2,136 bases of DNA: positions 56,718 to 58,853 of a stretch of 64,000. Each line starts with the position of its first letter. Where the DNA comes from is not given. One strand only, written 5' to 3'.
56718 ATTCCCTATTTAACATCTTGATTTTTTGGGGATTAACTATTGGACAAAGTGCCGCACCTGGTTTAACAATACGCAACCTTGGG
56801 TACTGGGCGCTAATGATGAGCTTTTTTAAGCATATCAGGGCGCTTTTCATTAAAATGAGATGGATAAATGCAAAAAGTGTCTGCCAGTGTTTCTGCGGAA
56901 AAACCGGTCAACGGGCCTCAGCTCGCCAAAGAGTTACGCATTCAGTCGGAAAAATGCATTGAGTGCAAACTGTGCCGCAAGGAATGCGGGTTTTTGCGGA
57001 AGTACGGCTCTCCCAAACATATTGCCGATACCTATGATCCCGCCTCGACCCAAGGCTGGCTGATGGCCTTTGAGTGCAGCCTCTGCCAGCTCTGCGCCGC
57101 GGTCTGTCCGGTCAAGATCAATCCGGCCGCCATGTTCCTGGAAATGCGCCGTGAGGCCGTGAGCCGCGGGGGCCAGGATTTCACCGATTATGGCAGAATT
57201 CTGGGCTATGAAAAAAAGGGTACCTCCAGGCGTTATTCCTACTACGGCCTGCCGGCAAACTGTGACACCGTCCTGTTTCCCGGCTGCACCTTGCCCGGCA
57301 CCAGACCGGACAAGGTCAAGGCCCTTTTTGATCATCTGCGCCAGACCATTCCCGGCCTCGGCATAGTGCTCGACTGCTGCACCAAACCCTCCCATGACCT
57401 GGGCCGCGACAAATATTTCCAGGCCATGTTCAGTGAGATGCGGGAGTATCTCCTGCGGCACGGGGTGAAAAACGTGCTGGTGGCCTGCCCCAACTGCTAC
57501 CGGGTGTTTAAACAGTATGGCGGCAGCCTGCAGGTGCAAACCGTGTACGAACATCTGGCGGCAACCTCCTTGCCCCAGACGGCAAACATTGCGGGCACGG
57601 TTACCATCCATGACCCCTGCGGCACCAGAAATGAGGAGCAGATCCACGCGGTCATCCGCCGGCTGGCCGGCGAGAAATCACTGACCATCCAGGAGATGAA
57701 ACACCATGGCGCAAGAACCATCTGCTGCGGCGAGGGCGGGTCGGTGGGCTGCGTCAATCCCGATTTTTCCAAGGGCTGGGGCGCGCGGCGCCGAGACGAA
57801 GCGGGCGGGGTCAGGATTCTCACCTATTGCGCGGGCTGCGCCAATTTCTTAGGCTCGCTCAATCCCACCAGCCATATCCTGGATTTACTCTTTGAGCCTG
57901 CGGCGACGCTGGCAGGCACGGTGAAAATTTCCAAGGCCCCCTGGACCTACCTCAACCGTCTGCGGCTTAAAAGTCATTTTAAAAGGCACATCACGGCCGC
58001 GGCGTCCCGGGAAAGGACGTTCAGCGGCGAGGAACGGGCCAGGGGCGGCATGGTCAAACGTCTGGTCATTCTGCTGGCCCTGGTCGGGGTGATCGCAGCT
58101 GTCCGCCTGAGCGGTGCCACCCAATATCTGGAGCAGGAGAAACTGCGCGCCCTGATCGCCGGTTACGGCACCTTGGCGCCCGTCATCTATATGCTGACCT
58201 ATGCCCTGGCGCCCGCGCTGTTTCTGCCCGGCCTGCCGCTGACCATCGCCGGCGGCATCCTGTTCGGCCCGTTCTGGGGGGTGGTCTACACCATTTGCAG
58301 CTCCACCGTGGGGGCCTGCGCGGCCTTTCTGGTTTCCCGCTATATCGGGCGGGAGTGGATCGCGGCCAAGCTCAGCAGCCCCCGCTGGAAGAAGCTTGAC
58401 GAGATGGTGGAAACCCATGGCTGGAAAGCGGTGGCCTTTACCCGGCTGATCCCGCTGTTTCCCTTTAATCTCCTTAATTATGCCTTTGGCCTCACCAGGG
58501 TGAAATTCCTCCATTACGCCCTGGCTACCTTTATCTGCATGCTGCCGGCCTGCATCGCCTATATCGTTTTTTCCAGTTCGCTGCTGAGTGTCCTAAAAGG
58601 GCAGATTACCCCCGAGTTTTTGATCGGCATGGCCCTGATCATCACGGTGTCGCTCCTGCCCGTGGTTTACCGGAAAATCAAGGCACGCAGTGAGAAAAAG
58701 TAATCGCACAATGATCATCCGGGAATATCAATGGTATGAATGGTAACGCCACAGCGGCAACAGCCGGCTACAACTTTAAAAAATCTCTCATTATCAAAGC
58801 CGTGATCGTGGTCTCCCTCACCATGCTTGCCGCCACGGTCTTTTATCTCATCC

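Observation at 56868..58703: Unusual domain fusion: heterodisulfide-reductase-like CCG/Fe-S module joined to a TVP38/DedA membrane protein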

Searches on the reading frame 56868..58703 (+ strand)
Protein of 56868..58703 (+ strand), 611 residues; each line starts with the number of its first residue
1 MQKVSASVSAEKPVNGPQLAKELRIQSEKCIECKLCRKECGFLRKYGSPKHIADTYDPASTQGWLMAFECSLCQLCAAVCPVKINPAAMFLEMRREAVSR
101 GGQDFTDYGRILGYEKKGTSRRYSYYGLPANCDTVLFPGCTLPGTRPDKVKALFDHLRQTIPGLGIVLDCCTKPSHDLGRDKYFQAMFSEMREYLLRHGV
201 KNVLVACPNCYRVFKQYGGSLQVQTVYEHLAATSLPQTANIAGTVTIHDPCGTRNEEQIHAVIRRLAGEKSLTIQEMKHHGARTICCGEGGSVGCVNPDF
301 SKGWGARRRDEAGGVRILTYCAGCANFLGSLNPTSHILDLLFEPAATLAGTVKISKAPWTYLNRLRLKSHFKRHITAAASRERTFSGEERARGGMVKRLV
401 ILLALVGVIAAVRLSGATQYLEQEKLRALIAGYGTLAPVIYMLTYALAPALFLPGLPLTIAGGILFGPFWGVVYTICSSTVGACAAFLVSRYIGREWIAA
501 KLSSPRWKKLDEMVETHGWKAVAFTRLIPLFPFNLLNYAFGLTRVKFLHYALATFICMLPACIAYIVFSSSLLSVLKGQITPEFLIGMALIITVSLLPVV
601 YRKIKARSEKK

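Call 3: search_protein_families(library=pfam, proteins=[window:56868-58703:+], max_evalue=0.01)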
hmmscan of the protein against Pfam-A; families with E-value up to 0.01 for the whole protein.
window:56868-58703:+ (611 aa): 7 families
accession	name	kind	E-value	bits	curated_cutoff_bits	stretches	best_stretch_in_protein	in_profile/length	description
PF09335.16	VTT_dom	-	5.9e-29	101.5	33.9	1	453-570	1-122/123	VTT domain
PF13183.11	Fer4_8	-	3.3e-09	37.6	27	1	27-84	2-68/68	4Fe-4S dicluster domain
PF02754.22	CCG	-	3.4e-09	37.1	20.6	1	245-328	1-84/85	Cysteine-rich domain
PF13534.11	Fer4_17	-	2.1e-08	35.1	22.2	1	29-84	1-60/61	4Fe-4S dicluster domain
PF13187.11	Fer4_9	-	0.00024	21.5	27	1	29-83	1-50/52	4Fe-4S dicluster domain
PF00037.32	Fer4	-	0.00053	20.1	21.1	0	25-40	3-18/24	4Fe-4S binding domain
PF14697.11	Fer4_21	-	0.0034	17.9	35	1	24-82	2-53/59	4Fe-4S dicluster domain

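Call 4: search_protein_families(library=ncbifam, proteins=[window:56868-58703:+], max_evalue=0.01)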
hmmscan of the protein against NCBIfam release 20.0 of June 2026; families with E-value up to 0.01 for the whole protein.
window:56868-58703:+ (611 aa): 12 families
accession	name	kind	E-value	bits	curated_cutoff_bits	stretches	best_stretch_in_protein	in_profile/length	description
NF045663.1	diclust_near_Sec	equivalog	7.9e-67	225.9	530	1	21-410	297-706/759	pyridine nucleotide-disulfide oxidoreductase/dicluster-binding protein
NF004898.0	PRK06259.1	equivalog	4.5e-12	45.3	385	1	67-324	185-459/488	fumarate reductase (CoM/CoB) subunit TfrB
NF045670.1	quin_L_LdhH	equivalog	1.8e-10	39.8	800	1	134-325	469-682/706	L-lactate dehydrogenase (quinone) large subunit LdhH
NF045724.1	ferredox_TmcB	equivalog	4.4e-08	32.1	735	1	223-303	293-373/430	electron transfer complex ferredoxin TmcB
TIGR00273.1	TIGR00273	equivalog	5.1e-06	25.6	444.8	1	27-102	292-377/432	LutB/LldF family L-lactate oxidation iron-sulfur protein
NF006183.0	PRK08318.1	equivalog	6.7e-05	21.8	335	1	23-83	337-392/422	NAD-dependent dihydropyrimidine dehydrogenase subunit PreA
TIGR02512.1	FeFe_hydrog_A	subfamily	0.0013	17.7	405.95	1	24-83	3-65/375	[FeFe] hydrogenase, group A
NF045796.1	DsrK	equivalog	0.0013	17.5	400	0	64-104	114-153/453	sulfate reduction electron transfer complex DsrMKJOP subunit DsrK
NF038196.1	ferrodoxin_EFR1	subfamily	0.003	17.6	75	0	19-40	176-196/242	EFR1 family ferrodoxin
NF040763.1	FeFe_hydrog_A6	exception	0.0049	15.3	765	1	21-83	138-203/571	NADH-dependent [FeFe] hydrogenase, group A6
NF058577.1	FdxA_fam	equivalog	0.0066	16.6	65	0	23-40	31-48/52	4Fe-4S ferredoxin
NF005415.0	PRK06991.1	equivalog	0.0082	15.8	281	0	24-83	81-130/284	electron transport complex subunit RsxB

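Call 9: find_homologous_proteins(query=window:56868-58700:+, max_evalue=0.00001)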
Query window:56868-58700:+ (611 aa): 2450 proteins with E <= 0.00001 among 8000 candidates; the best 120 are listed.
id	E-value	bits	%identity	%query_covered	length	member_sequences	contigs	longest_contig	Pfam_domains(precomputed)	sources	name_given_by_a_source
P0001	0.0e+0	1414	100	100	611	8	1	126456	PF09335.17,PF13534.12,PF02754.22,PF13183.12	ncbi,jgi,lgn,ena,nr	ncbi:MAG: VTT domain-containing protein [Desulfobulbaceae bacterium]|nr:VTT domain-containing protei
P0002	0.0e+0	1229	86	100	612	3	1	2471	PF09335.17,PF13534.12,PF02754.22,PF13183.12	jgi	-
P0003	0.0e+0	1215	85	100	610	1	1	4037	PF09335.17,PF13534.12,PF02754.22,PF13183.12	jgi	-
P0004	0.0e+0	1211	85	100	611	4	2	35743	PF09335.17,PF13534.12,PF02754.22,PF13183.12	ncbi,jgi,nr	ncbi:MAG: VTT domain-containing protein [Proteobacteria bacterium]|nr:VTT domain-containing protein 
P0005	0.0e+0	1177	81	100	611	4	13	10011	PF09335.17,PF13534.12,PF02754.22,PF13183.12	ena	-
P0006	0.0e+0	1100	76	97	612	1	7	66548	PF09335.17,PF00037.33,PF13534.12,PF02754.22,PF13183.12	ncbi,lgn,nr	ncbi:MAG: VTT domain-containing protein [Desulfobulbaceae bacterium]|nr:VTT domain-containing protei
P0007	0.0e+0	1088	75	99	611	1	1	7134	PF09335.17,PF00037.33,PF13534.12,PF02754.22,PF13183.12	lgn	-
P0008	0.0e+0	1058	75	96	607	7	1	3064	PF09335.17,PF13534.12,PF02754.22,PF13183.12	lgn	-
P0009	0.0e+0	1052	71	100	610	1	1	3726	PF09335.17,PF00037.33,PF13534.12,PF02754.22,PF13183.12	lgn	-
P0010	0.0e+0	1046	73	97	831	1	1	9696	PF09335.17,PF12838.13,PF13534.12,PF02754.22,PF13183.12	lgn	-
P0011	0.0e+0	1041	71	100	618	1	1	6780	PF09335.17,PF00037.33,PF13534.12,PF02754.22,PF13183.12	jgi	jgi:uncharacterized membrane protein YdjX (TVP38/TMEM64 family)/Fe-S oxidoreductase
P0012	0.0e+0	1040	72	98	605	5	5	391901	PF09335.17,PF00037.33,PF13534.12,PF02754.22,PF13183.12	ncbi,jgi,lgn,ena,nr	ncbi:VTT domain-containing protein [Desulfocapsa sp. AH-315-G09]|nr:VTT domain-containing protein [D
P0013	0.0e+0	1032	72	97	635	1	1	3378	PF09335.17,PF13534.12,PF02754.22,PF13183.12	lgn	-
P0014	0.0e+0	1023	70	99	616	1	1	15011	PF09335.17,PF00037.33,PF13534.12,PF02754.22,PF13237.12,PF13183.12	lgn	-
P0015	0.0e+0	1011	71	99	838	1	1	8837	PF09335.17,PF12838.13,PF13534.12,PF02754.22,PF13183.12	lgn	-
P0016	2.6e-298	1009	69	100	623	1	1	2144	PF09335.17,PF13534.12,PF02754.22,PF13183.12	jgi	jgi:uncharacterized membrane protein YdjX (TVP38/TMEM64 family)/Fe-S oxidoreductase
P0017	1.8e-297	1006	71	97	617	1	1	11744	PF09335.17,PF00037.33,PF13534.12,PF02754.22,PF13237.12,PF13183.12,PF13187.12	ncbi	-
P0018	7.3e-293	991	69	97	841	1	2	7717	PF12797.13,PF09335.17,PF00037.33,PF13534.12,PF02754.22,PF13183.12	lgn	-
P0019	4.1e-289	979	69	97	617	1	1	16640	PF09335.17,PF13534.12,PF02754.22,PF13183.12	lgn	-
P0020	1.3e-287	974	70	97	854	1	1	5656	PF09335.17,PF13534.12,PF02754.22,PF13183.12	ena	-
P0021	1.6e-287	973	69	97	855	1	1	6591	PF09335.17,PF12838.13,PF13534.12,PF02754.22,PF13183.12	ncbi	-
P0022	5.3e-287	972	67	97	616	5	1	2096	PF09335.17,PF13534.12,PF02754.22,PF13183.12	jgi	jgi:uncharacterized membrane protein YdjX (TVP38/TMEM64 family)/Fe-S oxidoreductase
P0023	1.2e-286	971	67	97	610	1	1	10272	PF09335.17,PF13534.12,PF02754.22,PF13183.12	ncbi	-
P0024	1.1e-284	964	69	97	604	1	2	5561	PF09335.17,PF13534.12,PF02754.22,PF13183.12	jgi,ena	-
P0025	1.4e-283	960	69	95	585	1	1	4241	PF09335.17,PF13534.12,PF02754.22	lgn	-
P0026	5.0e-282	955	65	100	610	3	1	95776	PF09335.17,PF13534.12,PF02754.22,PF13183.12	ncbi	ncbi:MAG: VTT domain-containing protein [Thermodesulfobacteriota bacterium]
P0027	2.7e-280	950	65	97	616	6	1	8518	PF09335.17,PF12838.13,PF13534.12,PF02754.22,PF13183.12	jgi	-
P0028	3.5e-280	949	66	97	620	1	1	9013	PF09335.17,PF13534.12,PF02754.22,PF13183.12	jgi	jgi:uncharacterized membrane protein YdjX (TVP38/TMEM64 family)/Fe-S oxidoreductase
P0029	4.0e-280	949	66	96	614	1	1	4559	PF09335.17,PF00037.33,PF13534.12,PF02754.22,PF13183.12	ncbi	ncbi:MAG: VTT domain-containing protein [Nitrospirota bacterium]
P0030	8.1e-280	948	65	96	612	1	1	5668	PF09335.17,PF13534.12,PF02754.22,PF13183.12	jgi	jgi:uncharacterized membrane protein YdjX (TVP38/TMEM64 family)/Fe-S oxidoreductase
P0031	1.7e-279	947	65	97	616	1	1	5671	PF09335.17,PF13534.12,PF02754.22,PF13183.12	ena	-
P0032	4.2e-279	946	64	99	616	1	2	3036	PF09335.17,PF13534.12,PF02754.22,PF13183.12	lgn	-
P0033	8.7e-279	945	64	97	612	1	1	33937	PF09335.17,PF13534.12,PF02754.22,PF13183.12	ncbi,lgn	ncbi:MAG: VTT domain-containing protein [Thermodesulfovibrionales bacterium]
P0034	7.1e-278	942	64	97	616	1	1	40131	PF09335.17,PF13534.12,PF02754.22,PF13183.12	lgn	-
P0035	8.9e-278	941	64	99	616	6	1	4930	PF09335.17,PF13534.12,PF02754.22,PF13183.12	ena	-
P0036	1.1e-277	941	64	99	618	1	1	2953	PF09335.17,PF13534.12,PF02754.22,PF13183.12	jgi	-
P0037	1.3e-277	941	65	97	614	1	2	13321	PF09335.17,PF13534.12,PF02754.22,PF13183.12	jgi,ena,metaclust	metaclust:\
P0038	1.7e-277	940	64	99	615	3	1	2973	PF09335.17,PF12838.13,PF13534.12,PF02754.22,PF13183.12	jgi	jgi:uncharacterized membrane protein YdjX (TVP38/TMEM64 family)/Fe-S oxidoreductase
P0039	1.7e-277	940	65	97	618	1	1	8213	PF09335.17,PF12838.13,PF13534.12,PF02754.22,PF13183.12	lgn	-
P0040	2.2e-277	940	65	97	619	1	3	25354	PF09335.17,PF13534.12,PF02754.22,PF13183.12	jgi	jgi:uncharacterized membrane protein YdjX (TVP38/TMEM64 family)/Fe-S oxidoreductase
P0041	2.5e-277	940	64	97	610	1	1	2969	PF09335.17,PF13534.12,PF02754.22,PF13183.12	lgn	-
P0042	3.0e-277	939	65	97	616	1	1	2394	PF09335.17,PF13534.12,PF02754.22,PF13183.12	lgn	-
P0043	4.2e-277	939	63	99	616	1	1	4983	PF09335.17,PF13534.12,PF02754.22,PF13183.12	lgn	-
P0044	4.4e-277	939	64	96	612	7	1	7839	PF09335.17,PF12838.13,PF13534.12,PF02754.22,PF13183.12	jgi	jgi:uncharacterized membrane protein YdjX (TVP38/TMEM64 family)/Fe-S oxidoreductase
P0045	5.9e-277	939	63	99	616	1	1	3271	PF09335.17,PF13534.12,PF02754.22,PF13183.12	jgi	jgi:uncharacterized membrane protein YdjX (TVP38/TMEM64 family)/Fe-S oxidoreductase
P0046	8.7e-277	938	64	99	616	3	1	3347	PF09335.17,PF12838.13,PF13534.12,PF02754.22,PF13183.12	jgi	jgi:uncharacterized membrane protein YdjX (TVP38/TMEM64 family)/Fe-S oxidoreductase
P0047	1.0e-276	938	64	99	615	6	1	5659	PF09335.17,PF13534.12,PF02754.22,PF13183.12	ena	-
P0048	1.3e-276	937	64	96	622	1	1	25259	PF09335.17,PF13534.12,PF02754.22,PF13183.12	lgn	-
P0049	1.4e-276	937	64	99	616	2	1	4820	PF09335.17,PF13534.12,PF02754.22,PF13183.12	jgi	jgi:uncharacterized membrane protein YdjX (TVP38/TMEM64 family)/Fe-S oxidoreductase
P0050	2.3e-276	937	65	99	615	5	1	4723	PF09335.17,PF13534.12,PF02754.22,PF13183.12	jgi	jgi:uncharacterized membrane protein YdjX (TVP38/TMEM64 family)/Fe-S oxidoreductase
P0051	3.9e-276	936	67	97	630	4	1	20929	PF09335.17,PF13534.12,PF02754.22,PF13183.12,PF13187.12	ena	-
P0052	4.8e-276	936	64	96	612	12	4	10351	PF09335.17,PF13534.12,PF02754.22,PF13183.12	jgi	jgi:uncharacterized membrane protein YdjX (TVP38/TMEM64 family)/Fe-S oxidoreductase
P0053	6.5e-276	935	62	99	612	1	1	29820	PF09335.17,PF13534.12,PF02754.22,PF13183.12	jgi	jgi:uncharacterized membrane protein YdjX (TVP38/TMEM64 family)/Fe-S oxidoreductase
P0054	7.4e-276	935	62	98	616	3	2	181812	PF09335.17,PF13534.12,PF02754.22,PF13183.12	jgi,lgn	-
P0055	1.5e-275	934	64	97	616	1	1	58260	PF09335.17,PF13534.12,PF02754.22,PF13183.12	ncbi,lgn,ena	-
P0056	1.8e-275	934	64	99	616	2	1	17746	PF09335.17,PF13534.12,PF02754.22,PF13183.12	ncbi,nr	ncbi:MAG TPA: VTT domain-containing protein [Thermodesulfovibrionales bacterium]|nr:VTT domain-conta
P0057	2.1e-275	933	63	100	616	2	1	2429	PF09335.17,PF13534.12,PF02754.22,PF13183.12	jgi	jgi:uncharacterized membrane protein YdjX (TVP38/TMEM64 family)/Fe-S oxidoreductase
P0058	4.0e-275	932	76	84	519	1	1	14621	PF20990.3,PF09335.17,PF02754.22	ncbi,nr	ncbi:MAG: VTT domain-containing protein [Desulfocapsa sp.]|nr:VTT domain-containing protein [Desulfo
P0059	5.3e-275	932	63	97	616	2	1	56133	PF09335.17,PF12838.13,PF13534.12,PF02754.22,PF13183.12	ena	-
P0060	5.8e-275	932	63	98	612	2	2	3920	PF09335.17,PF13534.12,PF02754.22,PF13183.12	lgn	-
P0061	7.0e-275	932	63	99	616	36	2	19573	PF09335.17,PF12838.13,PF13534.12,PF02754.22,PF13183.12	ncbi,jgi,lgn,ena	ncbi:MAG: VTT domain-containing protein [Thermodesulfovibrionales bacterium]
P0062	7.1e-275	932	65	93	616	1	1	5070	PF09335.17,PF13534.12,PF02754.22,PF13183.12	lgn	-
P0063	1.8e-274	930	62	96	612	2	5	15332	PF09335.17,PF13534.12,PF02754.22,PF13183.12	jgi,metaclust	metaclust:\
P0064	4.6e-274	929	64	97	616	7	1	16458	PF09335.17,PF12838.13,PF13534.12,PF02754.22,PF13183.12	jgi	jgi:uncharacterized membrane protein YdjX (TVP38/TMEM64 family)/Fe-S oxidoreductase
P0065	8.5e-274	928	66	96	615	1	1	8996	PF09335.17,PF12838.13,PF13534.12,PF02754.22,PF13183.12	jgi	jgi:uncharacterized membrane protein YdjX (TVP38/TMEM64 family)/Fe-S oxidoreductase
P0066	9.8e-274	928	64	99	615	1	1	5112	PF09335.17,PF13534.12,PF02754.22,PF13183.12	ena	-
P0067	2.1e-273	927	65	97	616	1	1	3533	PF09335.17,PF13534.12,PF02754.22,PF13183.12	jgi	jgi:uncharacterized membrane protein YdjX (TVP38/TMEM64 family)/Fe-S oxidoreductase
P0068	2.6e-273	927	64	97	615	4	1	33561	PF09335.17,PF13534.12,PF02754.22,PF13183.12,PF13187.12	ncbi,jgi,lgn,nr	ncbi:MAG: VTT domain-containing protein [Nitrospirae bacterium]|jgi:uncharacterized membrane protein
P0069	2.7e-273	926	63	97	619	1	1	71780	PF09335.17,PF13534.12,PF02754.22,PF13183.12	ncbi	-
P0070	3.4e-273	926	64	97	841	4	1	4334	PF09335.17,PF13534.12,PF02754.22,PF13183.12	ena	-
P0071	6.0e-273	925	65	96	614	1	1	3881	PF09335.17,PF13534.12,PF02754.22,PF13183.12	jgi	-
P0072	9.8e-273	925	63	96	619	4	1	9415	PF09335.17,PF13534.12,PF02754.22,PF13183.12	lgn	-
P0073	1.2e-272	924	64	97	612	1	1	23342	PF09335.17,PF00037.33,PF13534.12,PF02754.22,PF13183.12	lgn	-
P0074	5.3e-272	922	64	97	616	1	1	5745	PF09335.17,PF13534.12,PF02754.22,PF13183.12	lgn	-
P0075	1.3e-271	921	63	98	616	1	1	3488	PF09335.17,PF12838.13,PF13534.12,PF02754.22,PF13183.12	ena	-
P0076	1.4e-271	921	62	98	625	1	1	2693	PF09335.17,PF13534.12,PF02754.22,PF13183.12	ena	-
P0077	1.7e-271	920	62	99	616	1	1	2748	PF09335.17,PF13534.12,PF02754.22,PF13183.12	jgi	jgi:uncharacterized membrane protein YdjX (TVP38/TMEM64 family)/Fe-S oxidoreductase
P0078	2.4e-271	920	63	97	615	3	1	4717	PF09335.17,PF13534.12,PF02754.22,PF13183.12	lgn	-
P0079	7.0e-271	918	67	96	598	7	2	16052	PF09335.17,PF13534.12,PF02754.22,PF13183.12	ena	-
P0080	8.3e-271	918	63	97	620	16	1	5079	PF09335.17,PF13534.12,PF02754.22,PF13183.12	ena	-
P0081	1.7e-270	917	64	97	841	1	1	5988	PF09335.17,PF13534.12,PF02754.22,PF13183.12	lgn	-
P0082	2.0e-270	917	63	97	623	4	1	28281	PF09335.17,PF13534.12,PF02754.22,PF13183.12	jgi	jgi:uncharacterized membrane protein YdjX (TVP38/TMEM64 family)/Fe-S oxidoreductase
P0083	3.7e-270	916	64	97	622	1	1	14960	PF09335.17,PF13534.12,PF02754.22,PF13183.12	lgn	-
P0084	6.3e-270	915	63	97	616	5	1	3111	PF09335.17,PF13534.12,PF02754.22,PF13183.12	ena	-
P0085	3.7e-269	913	62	100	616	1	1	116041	PF09335.17,PF13534.12,PF02754.22,PF13183.12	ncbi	-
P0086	5.9e-269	912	62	97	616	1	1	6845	PF09335.17,PF13534.12,PF02754.22,PF13183.12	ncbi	-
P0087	7.2e-269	912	64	97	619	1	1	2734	PF09335.17,PF13534.12,PF02754.22,PF13183.12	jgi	jgi:uncharacterized membrane protein YdjX (TVP38/TMEM64 family)/Fe-S oxidoreductase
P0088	7.9e-269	912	63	96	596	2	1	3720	PF09335.17,PF13534.12,PF02754.22,PF13183.12,PF13187.12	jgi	-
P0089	1.3e-268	911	64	97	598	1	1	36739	PF09335.17,PF00037.33,PF12838.13,PF13534.12,PF02754.22,PF13183.12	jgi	jgi:uncharacterized membrane protein YdjX (TVP38/TMEM64 family)/Fe-S oxidoreductase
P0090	6.2e-268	909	63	97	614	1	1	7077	PF09335.17,PF12838.13,PF13534.12,PF02754.22,PF13183.12,PF13187.12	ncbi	ncbi:MAG: VTT domain-containing protein [Nitrospirota bacterium]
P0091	8.4e-268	908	63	96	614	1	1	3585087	PF09335.17,PF13534.12,PF02754.22,PF13183.12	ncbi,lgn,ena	-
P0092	6.0e-267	905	64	96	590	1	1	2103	PF09335.17,PF12838.13,PF13534.12,PF02754.22,PF13183.12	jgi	-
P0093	8.4e-267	905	63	97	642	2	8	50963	PF09335.17,PF13534.12,PF02754.22,PF13183.12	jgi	jgi:uncharacterized membrane protein YdjX (TVP38/TMEM64 family)/Fe-S oxidoreductase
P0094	1.2e-266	905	63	97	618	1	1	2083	PF09335.17,PF12838.13,PF13534.12,PF02754.22,PF13183.12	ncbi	-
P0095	4.6e-266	903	64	95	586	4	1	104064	PF09335.17,PF00037.33,PF13534.12,PF02754.22,PF13183.12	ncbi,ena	-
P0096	6.5e-266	902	62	98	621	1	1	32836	PF09335.17,PF12838.13,PF13534.12,PF02754.22,PF13183.12,PF13187.12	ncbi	ncbi:MAG: VTT domain-containing protein [Syntrophobacteraceae bacterium]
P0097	8.1e-266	902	62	97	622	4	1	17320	PF09335.17,PF13534.12,PF02754.22,PF13183.12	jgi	jgi:uncharacterized membrane protein YdjX (TVP38/TMEM64 family)/Fe-S oxidoreductase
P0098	2.0e-265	900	63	96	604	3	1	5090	PF09335.17,PF12838.13,PF13534.12,PF02754.22,PF13183.12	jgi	-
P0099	2.7e-265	900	62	97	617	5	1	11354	PF09335.17,PF12838.13,PF13534.12,PF02754.22,PF13183.12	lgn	-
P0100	3.0e-265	900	62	97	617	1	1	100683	PF09335.17,PF13534.12,PF02754.22,PF13183.12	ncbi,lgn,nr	ncbi:MAG: VTT domain-containing protein [Thermodesulfobacteriota bacterium]|nr:VTT domain-containing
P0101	6.8e-265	899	63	96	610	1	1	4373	PF09335.17,PF13534.12,PF02754.22,PF13237.12,PF13183.12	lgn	-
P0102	1.3e-264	898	63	97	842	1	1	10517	PF09335.17,PF13534.12,PF02754.22,PF13183.12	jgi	jgi:uncharacterized membrane protein YdjX (TVP38/TMEM64 family)/Fe-S oxidoreductase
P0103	1.5e-264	898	61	100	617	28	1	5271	PF09335.17,PF13534.12,PF02754.22,PF13183.12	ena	-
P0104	2.3e-264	897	63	96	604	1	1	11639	PF09335.17,PF13534.12,PF02754.22,PF13183.12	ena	-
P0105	2.4e-264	897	63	95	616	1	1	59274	PF09335.17,PF13534.12,PF02754.22,PF13183.12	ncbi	-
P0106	7.1e-264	895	62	97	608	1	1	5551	PF09335.17,PF13534.12,PF02754.22,PF13183.12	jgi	-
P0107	1.1e-263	895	63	97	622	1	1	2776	PF09335.17,PF13534.12,PF02754.22,PF13183.12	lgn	-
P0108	3.7e-263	893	63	94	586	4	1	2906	PF09335.17,PF13534.12,PF02754.22,PF13183.12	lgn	-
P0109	4.2e-263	893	63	97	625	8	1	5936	PF09335.17,PF13534.12,PF02754.22,PF13183.12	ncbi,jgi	jgi:uncharacterized membrane protein YdjX (TVP38/TMEM64 family)/Fe-S oxidoreductase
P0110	6.4e-263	892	63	97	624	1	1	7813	PF09335.17,PF00037.33,PF13534.12,PF02754.22,PF13183.12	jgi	jgi:uncharacterized membrane protein YdjX (TVP38/TMEM64 family)/Fe-S oxidoreductase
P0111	8.2e-263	892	62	97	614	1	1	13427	PF09335.17,PF00037.33,PF13534.12,PF02754.22,PF13183.12,PF13187.12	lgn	-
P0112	9.6e-263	892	61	99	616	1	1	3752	PF09335.17,PF12838.13,PF13534.12,PF02754.22,PF13183.12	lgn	-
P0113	1.5e-262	891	61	97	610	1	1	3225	PF09335.17,PF13534.12,PF02754.22,PF13183.12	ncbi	-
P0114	1.8e-262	891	62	97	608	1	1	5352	PF09335.17,PF13534.12,PF02754.22,PF13183.12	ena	-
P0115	9.2e-262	888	63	97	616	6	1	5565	PF09335.17,PF12838.13,PF13534.12,PF02754.22,PF13237.12,PF13183.12,PF13187.12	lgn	-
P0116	1.4e-261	888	63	94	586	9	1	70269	PF09335.17,PF13534.12,PF02754.22,PF13183.12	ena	-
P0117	3.4e-261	886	72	85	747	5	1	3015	PF09335.17,PF02754.22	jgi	jgi:uncharacterized membrane protein YdjX (TVP38/TMEM64 family)/heterodisulfide reductase subunit B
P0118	6.3e-261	886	64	94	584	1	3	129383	PF09335.17,PF00037.33,PF13534.12,PF02754.22,PF13183.12,PF13187.12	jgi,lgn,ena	-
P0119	7.7e-261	885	59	99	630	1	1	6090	PF09335.17,PF13534.12,PF02754.22,PF13183.12,PF13187.12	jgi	jgi:uncharacterized membrane protein YdjX (TVP38/TMEM64 family)/Fe-S oxidoreductase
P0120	8.5e-261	885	62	97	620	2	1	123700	PF09335.17,PF12838.13,PF13534.12,PF02754.22,PF13183.12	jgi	jgi:uncharacterized membrane protein YdjX (TVP38/TMEM64 family)/Fe-S oxidoreductase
